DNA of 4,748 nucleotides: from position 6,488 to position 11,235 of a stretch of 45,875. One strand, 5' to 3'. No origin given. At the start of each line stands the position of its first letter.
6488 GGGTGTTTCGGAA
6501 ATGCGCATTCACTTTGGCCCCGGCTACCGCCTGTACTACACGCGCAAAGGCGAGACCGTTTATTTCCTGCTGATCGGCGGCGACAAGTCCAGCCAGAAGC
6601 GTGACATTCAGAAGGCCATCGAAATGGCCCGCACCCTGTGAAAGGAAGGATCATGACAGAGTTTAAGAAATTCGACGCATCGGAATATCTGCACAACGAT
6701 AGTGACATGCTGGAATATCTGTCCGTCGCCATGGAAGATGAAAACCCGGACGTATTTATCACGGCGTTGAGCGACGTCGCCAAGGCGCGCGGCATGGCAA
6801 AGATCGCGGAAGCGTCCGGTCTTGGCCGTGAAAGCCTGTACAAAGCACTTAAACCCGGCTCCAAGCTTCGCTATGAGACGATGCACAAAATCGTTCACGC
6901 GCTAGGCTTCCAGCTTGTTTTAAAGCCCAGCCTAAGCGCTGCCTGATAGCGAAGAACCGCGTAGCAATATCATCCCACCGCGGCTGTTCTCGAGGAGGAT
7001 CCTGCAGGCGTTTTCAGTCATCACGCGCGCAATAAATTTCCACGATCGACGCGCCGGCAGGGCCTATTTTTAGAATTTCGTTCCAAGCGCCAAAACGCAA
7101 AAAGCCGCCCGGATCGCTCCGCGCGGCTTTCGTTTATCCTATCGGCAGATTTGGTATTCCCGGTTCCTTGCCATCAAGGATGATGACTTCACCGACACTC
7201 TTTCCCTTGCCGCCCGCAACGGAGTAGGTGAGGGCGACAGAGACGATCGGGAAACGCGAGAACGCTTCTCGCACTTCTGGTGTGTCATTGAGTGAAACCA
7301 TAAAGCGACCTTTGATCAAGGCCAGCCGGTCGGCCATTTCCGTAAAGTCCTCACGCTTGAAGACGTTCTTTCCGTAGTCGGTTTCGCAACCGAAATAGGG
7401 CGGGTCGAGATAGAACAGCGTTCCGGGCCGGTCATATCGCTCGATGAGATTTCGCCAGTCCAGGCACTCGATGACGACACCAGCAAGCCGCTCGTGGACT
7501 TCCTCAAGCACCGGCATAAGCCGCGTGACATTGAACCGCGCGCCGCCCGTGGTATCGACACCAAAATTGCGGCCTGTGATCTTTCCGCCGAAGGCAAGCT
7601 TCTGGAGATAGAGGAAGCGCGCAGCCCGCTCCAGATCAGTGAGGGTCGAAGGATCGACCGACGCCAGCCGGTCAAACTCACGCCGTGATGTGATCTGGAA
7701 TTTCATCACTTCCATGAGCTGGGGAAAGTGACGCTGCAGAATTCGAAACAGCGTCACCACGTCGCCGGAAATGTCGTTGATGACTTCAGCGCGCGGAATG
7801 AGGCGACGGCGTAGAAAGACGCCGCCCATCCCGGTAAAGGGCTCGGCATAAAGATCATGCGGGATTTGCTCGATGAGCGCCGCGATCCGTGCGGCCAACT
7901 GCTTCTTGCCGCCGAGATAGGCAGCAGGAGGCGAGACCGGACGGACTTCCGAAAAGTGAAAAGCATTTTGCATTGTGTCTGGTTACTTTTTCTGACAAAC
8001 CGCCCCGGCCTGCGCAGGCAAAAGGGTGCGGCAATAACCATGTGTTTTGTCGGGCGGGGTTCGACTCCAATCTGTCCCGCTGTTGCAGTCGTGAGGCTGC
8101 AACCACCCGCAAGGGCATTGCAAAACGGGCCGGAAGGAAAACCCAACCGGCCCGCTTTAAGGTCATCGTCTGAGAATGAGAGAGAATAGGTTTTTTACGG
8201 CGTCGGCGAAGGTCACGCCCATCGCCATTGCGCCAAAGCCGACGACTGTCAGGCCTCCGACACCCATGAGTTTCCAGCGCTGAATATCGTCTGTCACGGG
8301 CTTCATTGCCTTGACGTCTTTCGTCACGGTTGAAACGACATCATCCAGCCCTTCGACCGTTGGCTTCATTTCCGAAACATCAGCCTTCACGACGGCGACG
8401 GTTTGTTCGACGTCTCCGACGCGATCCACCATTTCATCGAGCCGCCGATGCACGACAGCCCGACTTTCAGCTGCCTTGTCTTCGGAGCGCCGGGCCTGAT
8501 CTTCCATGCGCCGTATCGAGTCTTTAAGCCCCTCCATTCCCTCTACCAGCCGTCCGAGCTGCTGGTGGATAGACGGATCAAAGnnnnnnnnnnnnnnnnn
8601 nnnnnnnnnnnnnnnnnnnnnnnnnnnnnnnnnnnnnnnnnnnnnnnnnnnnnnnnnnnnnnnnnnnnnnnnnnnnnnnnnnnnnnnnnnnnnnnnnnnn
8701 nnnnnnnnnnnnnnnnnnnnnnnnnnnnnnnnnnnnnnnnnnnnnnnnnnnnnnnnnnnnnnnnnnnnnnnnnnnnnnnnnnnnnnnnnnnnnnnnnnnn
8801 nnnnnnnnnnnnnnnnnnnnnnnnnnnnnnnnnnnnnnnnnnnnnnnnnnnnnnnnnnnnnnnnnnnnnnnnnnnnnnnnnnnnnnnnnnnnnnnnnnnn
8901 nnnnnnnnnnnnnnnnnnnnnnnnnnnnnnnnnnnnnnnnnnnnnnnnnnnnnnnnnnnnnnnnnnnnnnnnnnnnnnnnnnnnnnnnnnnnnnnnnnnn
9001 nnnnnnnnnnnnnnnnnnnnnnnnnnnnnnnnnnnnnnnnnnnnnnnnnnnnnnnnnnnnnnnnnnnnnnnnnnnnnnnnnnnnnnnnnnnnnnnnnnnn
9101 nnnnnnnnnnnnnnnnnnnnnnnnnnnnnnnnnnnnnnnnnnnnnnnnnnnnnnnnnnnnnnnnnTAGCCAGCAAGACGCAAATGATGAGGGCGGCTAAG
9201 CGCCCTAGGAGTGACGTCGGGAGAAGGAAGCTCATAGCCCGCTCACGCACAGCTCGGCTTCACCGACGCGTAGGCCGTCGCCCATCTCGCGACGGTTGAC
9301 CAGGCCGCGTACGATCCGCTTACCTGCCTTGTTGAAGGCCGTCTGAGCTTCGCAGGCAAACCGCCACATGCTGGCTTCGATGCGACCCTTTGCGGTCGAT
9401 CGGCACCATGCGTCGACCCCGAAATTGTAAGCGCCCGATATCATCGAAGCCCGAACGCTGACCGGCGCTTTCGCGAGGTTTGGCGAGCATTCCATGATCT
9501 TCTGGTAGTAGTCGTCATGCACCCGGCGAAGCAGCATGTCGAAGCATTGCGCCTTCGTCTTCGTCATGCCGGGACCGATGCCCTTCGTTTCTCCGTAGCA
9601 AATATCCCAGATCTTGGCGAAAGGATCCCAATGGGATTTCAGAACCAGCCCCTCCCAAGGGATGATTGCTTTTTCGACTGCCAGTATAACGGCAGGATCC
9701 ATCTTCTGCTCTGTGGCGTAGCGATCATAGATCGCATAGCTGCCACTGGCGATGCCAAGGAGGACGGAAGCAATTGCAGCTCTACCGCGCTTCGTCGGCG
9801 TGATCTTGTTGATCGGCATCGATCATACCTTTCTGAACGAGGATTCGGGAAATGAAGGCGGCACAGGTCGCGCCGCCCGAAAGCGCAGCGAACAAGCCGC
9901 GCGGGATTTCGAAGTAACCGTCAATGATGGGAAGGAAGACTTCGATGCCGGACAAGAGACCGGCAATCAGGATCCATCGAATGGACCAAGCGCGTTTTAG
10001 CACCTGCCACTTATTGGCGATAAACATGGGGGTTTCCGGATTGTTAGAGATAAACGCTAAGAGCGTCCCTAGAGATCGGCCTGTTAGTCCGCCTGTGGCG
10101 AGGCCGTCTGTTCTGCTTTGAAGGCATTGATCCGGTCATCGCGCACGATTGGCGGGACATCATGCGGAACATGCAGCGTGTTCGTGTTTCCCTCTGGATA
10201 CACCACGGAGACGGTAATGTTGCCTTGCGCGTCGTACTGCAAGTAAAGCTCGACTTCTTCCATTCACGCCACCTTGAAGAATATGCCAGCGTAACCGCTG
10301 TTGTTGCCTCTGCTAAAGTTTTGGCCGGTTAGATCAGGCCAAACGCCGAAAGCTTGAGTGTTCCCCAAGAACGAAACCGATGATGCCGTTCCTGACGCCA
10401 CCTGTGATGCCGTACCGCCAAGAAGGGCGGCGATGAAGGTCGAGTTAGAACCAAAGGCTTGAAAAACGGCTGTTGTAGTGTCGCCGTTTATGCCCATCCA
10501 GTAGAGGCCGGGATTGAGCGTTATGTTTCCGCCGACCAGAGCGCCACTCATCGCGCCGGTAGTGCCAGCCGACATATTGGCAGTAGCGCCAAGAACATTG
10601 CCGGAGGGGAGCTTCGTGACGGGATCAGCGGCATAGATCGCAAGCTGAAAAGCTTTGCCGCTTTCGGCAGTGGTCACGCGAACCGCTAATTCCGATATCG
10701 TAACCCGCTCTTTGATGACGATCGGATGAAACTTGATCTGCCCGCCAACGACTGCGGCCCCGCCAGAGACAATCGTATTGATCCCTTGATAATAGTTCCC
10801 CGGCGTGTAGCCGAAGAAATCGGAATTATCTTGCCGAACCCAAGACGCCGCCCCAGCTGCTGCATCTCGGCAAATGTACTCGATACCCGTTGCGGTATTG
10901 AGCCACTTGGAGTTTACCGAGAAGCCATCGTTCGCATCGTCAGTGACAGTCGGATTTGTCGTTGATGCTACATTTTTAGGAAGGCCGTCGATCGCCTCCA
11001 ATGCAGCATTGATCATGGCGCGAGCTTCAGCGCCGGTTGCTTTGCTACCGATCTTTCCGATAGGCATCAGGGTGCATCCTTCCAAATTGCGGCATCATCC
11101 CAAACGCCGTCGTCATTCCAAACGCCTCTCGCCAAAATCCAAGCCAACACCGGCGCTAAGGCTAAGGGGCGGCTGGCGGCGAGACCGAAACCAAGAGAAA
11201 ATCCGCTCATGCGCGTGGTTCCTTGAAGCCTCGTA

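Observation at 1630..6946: Phage-plasmid lifestyle: full maintenance backbone and no integrase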

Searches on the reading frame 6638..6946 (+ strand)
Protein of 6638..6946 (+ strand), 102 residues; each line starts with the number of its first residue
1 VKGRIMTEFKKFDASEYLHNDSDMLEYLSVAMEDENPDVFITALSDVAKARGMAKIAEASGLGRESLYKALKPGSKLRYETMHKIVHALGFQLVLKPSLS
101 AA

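Call 3: search_protein_families(library=pfam, proteins=[window:6638-6946:+], max_evalue=0.01)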
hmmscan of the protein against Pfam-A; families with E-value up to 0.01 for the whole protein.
window:6638-6946:+ (102 aa): 1 family
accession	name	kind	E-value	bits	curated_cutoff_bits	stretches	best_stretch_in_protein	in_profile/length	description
PF21716.3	dnstrm_HI1420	-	1.7e-32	111.6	27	1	9-94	2-87/90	Probable addiction module antidote protein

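Call 14: search_protein_families(library=phrogs, proteins=[window:6638-6946:+], max_evalue=0.01)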
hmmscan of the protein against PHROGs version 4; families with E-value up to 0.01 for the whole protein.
window:6638-6946:+ (102 aa): 3 families
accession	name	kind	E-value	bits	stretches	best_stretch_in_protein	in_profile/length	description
phrog_4268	-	transcription regulation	3.5e-28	98.7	1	6-97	2-93/96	transcriptional repressor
phrog_18104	-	transcription regulation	2.2e-06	28.5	1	49-92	12-55/57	transcriptional regulator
phrog_925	-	DNA, RNA and nucleotide metabolism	0.001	19.8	1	53-91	20-58/67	HTH DNA binding protein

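Call 39: search_protein_families(library=ncbifam, proteins=[window:6638-6946:+], max_evalue=0.01)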
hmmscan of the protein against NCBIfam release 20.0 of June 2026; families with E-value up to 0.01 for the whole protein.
window:6638-6946:+ (102 aa): 2 families
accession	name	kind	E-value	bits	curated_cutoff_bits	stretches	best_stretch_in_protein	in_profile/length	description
TIGR02684.1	dnstrm_HI1420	hypoth_equivalog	2.9e-30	104.3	53.7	1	8-95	1-88/89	addiction module antidote protein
NF048016.1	antoxin_DhiA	equivalog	8.9e-06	26.2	200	1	31-88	98-156/160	type II toxin-antitoxin system antitoxin DhiA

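Call 93: search_protein_families(library=padloc, proteins=[window:6638-6946:+], max_evalue=0.01)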
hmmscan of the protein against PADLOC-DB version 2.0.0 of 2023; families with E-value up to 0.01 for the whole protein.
window:6638-6946:+ (102 aa): 0 families

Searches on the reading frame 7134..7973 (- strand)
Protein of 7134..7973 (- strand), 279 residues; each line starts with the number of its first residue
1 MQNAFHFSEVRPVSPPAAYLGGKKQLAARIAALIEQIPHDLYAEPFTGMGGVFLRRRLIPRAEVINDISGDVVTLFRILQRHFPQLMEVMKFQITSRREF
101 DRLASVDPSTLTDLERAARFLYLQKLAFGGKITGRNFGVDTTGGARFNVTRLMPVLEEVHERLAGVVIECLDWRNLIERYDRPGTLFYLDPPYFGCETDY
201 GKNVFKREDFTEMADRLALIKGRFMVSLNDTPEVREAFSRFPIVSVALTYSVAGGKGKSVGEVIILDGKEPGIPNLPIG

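Call 3: search_protein_families(library=pfam, proteins=[window:7134-7973:-], max_evalue=0.01)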
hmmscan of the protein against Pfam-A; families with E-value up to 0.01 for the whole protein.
window:7134-7973:- (279 aa): 1 family
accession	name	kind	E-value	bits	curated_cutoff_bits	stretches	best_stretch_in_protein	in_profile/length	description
PF02086.21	MethyltransfD12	-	3.5e-23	83.1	22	1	19-251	1-252/253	D12 class N6 adenine-specific DNA methyltransferase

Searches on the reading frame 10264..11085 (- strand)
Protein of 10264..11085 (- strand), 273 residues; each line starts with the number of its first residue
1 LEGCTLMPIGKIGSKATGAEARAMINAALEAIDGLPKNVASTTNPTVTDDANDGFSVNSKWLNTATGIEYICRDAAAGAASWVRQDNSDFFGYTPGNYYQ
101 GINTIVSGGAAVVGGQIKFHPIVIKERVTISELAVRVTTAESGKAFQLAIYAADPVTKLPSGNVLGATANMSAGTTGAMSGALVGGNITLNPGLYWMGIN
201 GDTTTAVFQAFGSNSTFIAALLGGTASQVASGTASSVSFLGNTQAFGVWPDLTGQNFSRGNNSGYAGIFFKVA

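Call 86: search_protein_families(library=phrogs, proteins=[window:10264-11085:-], max_evalue=0.01)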
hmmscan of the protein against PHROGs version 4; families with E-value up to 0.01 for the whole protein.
window:10264-11085:- (273 aa): 2 families
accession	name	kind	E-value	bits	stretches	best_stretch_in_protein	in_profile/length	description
phrog_25864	-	unknown function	8.8e-14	52.6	1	104-221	35-149/193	-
phrog_33012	-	unknown function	8e-08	31.2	1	24-86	18-80/1364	-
